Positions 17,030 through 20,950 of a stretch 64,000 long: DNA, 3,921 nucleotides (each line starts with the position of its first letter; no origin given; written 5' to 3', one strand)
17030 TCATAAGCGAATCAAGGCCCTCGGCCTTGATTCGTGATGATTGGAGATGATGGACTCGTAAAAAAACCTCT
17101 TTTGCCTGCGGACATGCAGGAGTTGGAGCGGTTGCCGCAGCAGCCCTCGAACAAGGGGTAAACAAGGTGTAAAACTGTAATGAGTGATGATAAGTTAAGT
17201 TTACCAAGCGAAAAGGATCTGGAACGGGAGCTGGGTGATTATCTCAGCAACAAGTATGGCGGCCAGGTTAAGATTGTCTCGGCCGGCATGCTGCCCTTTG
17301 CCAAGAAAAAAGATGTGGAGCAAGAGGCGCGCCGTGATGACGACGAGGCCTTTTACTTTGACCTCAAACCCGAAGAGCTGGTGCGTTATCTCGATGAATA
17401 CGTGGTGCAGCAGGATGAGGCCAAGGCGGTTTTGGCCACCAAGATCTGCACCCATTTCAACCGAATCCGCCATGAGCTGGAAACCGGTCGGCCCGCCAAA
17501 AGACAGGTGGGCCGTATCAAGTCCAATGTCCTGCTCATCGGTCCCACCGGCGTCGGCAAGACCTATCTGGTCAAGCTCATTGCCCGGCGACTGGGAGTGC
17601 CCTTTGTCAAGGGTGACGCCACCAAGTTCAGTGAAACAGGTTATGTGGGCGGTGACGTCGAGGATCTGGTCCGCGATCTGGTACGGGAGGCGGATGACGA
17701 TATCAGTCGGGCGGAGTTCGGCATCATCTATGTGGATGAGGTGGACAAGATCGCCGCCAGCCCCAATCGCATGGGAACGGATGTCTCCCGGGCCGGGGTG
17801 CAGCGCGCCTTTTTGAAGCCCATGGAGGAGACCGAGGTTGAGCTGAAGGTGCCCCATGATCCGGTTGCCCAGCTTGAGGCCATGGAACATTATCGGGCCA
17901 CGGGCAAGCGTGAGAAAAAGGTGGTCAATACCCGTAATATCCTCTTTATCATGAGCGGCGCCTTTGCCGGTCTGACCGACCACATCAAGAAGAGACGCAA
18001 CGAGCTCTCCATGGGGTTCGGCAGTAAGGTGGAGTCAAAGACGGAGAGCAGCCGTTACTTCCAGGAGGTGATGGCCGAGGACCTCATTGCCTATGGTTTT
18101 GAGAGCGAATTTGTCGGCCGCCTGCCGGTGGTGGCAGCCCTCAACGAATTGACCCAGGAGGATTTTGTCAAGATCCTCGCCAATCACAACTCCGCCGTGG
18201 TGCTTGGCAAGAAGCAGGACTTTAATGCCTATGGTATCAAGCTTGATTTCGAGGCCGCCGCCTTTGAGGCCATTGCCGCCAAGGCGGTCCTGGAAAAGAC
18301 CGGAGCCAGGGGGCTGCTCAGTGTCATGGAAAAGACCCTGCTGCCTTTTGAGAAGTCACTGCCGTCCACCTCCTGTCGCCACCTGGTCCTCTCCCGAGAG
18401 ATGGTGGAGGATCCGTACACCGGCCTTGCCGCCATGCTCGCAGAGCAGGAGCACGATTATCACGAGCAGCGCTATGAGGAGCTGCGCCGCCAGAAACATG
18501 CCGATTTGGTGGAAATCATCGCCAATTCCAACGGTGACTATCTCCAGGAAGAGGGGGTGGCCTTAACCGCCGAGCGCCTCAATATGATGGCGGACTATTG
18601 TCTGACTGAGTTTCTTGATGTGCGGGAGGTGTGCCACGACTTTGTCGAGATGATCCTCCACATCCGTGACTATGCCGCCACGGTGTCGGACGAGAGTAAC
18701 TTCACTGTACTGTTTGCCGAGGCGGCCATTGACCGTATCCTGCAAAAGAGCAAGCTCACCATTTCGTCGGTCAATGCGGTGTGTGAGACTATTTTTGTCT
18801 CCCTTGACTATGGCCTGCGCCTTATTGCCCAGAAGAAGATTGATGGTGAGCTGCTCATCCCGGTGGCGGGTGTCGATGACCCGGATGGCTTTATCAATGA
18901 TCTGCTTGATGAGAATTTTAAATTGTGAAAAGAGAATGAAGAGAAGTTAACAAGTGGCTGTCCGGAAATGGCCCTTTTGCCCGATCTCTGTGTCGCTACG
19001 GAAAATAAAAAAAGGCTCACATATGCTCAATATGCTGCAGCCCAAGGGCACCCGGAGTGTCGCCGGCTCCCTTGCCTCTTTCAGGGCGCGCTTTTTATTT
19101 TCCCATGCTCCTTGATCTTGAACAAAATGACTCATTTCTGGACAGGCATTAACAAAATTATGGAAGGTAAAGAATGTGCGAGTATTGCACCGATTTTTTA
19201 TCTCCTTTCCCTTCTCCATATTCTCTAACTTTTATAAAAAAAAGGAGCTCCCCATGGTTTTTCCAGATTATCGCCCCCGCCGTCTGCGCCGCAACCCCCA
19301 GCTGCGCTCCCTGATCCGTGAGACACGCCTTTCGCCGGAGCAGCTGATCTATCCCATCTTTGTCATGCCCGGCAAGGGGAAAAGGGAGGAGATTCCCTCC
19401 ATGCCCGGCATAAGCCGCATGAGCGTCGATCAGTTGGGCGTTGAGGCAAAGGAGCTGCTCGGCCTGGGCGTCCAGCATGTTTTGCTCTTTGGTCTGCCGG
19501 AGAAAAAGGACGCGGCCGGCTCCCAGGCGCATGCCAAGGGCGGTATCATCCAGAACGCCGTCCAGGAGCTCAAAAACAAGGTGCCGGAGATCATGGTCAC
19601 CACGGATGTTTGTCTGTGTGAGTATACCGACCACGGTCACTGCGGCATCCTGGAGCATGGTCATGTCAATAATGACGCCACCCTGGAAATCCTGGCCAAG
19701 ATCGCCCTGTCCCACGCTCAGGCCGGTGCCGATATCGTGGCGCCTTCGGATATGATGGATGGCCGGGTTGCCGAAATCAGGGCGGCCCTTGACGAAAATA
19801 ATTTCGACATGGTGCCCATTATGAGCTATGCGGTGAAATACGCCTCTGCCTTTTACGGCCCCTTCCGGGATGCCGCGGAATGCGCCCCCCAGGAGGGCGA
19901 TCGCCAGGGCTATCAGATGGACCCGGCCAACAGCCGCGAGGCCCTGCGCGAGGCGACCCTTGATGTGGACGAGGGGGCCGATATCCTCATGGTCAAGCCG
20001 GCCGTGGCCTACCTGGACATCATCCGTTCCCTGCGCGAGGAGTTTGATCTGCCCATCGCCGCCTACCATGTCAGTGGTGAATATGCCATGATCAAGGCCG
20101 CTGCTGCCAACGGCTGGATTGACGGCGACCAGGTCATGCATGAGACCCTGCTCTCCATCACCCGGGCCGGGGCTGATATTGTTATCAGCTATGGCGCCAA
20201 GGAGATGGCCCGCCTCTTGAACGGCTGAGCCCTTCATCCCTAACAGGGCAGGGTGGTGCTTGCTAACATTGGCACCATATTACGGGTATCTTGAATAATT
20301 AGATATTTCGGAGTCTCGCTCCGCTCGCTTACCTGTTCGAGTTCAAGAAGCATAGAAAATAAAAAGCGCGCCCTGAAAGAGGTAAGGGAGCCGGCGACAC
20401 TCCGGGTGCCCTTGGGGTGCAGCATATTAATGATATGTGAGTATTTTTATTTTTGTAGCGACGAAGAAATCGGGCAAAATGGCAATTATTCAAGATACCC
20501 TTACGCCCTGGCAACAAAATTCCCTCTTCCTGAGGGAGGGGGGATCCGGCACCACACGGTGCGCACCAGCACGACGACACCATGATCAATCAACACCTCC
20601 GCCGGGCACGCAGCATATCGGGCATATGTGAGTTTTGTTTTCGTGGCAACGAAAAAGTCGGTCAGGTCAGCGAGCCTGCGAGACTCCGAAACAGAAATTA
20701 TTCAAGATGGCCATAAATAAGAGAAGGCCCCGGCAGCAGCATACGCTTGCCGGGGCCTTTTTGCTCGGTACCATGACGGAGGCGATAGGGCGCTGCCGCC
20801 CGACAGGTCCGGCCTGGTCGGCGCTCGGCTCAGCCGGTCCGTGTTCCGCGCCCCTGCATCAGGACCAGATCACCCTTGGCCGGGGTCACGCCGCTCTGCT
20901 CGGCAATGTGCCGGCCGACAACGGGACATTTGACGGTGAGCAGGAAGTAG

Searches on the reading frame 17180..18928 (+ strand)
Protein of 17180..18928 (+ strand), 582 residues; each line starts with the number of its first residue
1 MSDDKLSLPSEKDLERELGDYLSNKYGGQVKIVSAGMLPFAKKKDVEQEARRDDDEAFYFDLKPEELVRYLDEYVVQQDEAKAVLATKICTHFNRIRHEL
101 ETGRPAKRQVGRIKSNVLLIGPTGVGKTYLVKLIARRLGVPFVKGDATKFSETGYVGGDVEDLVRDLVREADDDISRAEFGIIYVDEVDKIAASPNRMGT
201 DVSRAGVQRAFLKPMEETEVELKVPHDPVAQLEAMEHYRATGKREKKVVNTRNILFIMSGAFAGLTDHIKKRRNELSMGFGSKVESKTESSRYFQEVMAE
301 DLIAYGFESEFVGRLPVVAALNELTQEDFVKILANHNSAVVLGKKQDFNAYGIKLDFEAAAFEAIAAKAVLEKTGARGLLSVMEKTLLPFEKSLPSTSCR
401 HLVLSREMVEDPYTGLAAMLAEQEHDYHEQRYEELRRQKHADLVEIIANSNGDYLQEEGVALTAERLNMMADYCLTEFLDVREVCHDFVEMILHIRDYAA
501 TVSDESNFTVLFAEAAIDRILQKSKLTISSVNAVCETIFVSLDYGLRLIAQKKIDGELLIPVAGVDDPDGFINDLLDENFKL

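Call 10: find_encoding_contigs(protein=window:17180-18928:+, flank=3000, max_places=6)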
Protein window:17180-18928:+ (582 aa): 3 contigs read that carry it; 3 places shown.
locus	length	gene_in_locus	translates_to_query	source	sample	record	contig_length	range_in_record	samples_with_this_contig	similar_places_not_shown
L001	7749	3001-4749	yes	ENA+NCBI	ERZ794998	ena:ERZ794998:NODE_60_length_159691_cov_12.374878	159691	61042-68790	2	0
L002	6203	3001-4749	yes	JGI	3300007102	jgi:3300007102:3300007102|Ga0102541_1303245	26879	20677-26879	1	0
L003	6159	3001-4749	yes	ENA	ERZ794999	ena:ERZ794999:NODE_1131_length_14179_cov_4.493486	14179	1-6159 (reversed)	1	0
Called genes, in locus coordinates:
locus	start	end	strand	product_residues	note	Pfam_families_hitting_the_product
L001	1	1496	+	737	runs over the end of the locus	PF00672:HAMP, PF00989:PAS, PF08448:PAS_4, PF13426:PAS_9 (weak), PF00512:HisKA, PF02518:HATPase_c, PF14501:HATPase_c_5 (faint)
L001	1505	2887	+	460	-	PF00072:Response_reg, PF00158:Sigma54_activat, PF14532:Sigma54_activ_2, PF00004:AAA (faint), PF07728:AAA_5 (weak), PF25601:AAA_lid_14, PF02954:HTH_8 (weak)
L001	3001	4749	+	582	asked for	PF13191:AAA_16 (faint), PF00004:AAA, PF07724:AAA_2, PF10431:ClpB_D2-small (faint)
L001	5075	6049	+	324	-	PF00490:ALAD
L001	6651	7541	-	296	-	PF01937:ARMT1-like_dom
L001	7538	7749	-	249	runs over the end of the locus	PF01171:ATP_bind_3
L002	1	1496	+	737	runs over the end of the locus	PF00672:HAMP, PF00989:PAS, PF08448:PAS_4, PF13426:PAS_9 (weak), PF00512:HisKA, PF02518:HATPase_c, PF14501:HATPase_c_5 (faint)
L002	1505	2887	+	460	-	PF00072:Response_reg, PF00158:Sigma54_activat, PF14532:Sigma54_activ_2, PF00004:AAA (faint), PF07728:AAA_5 (weak), PF25601:AAA_lid_14, PF02954:HTH_8 (weak)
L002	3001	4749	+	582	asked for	PF13191:AAA_16 (faint), PF00004:AAA, PF07724:AAA_2, PF10431:ClpB_D2-small (faint)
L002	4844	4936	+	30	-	-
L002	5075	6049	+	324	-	PF00490:ALAD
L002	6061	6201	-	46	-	?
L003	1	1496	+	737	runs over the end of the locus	PF00672:HAMP, PF00989:PAS, PF08448:PAS_4, PF13426:PAS_9 (weak), PF00512:HisKA, PF02518:HATPase_c, PF14501:HATPase_c_5 (faint)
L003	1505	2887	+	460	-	PF00072:Response_reg, PF00158:Sigma54_activat, PF14532:Sigma54_activ_2, PF00004:AAA (faint), PF07728:AAA_5 (weak), PF25601:AAA_lid_14, PF02954:HTH_8 (weak)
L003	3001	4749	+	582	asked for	PF13191:AAA_16 (faint), PF00004:AAA, PF07724:AAA_2, PF10431:ClpB_D2-small (faint)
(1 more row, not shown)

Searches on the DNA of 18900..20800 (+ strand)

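Call 47: search_rna_families(source=window, start=18900, end=20800, threshold=evalue, max_evalue=5)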
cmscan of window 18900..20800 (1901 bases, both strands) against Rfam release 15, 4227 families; matches with E-value up to 5: 6.
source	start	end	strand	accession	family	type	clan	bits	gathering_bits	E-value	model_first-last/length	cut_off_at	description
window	20689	20792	-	RF01770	rimP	Cis-reg; leader;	-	20.6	47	2.4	1-102/102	no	Gammaprotebacteria rimP leader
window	19079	19188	+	RF00103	mir-1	Gene; miRNA;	-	19.4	45.6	0.83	1-79/79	no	mir-1 microRNA precursor family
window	20722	20764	+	RF00489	ctRNA_p42d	Gene; antisense;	-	19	50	0.74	1-46/46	no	ctRNA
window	19185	19250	-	RF00705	mir-202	Gene; miRNA;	-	16.5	51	2.4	1-76/76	no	mir-202 microRNA precursor family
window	20328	20428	+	RF02766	Ysr49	Gene; sRNA;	-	16.2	95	4.8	1-124/124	no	Yersinia sRNA 49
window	19366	19410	+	RF00036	RRE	Cis-reg;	-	10.9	104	2.3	1-337/337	no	HIV Rev response element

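Call 69: search_dna_similar(query=window:20284-20500:+, collection=plasmids, mode=distant, max_evalue=1, max_rows=15)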
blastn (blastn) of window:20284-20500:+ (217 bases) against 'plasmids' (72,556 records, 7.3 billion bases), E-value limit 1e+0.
No match.
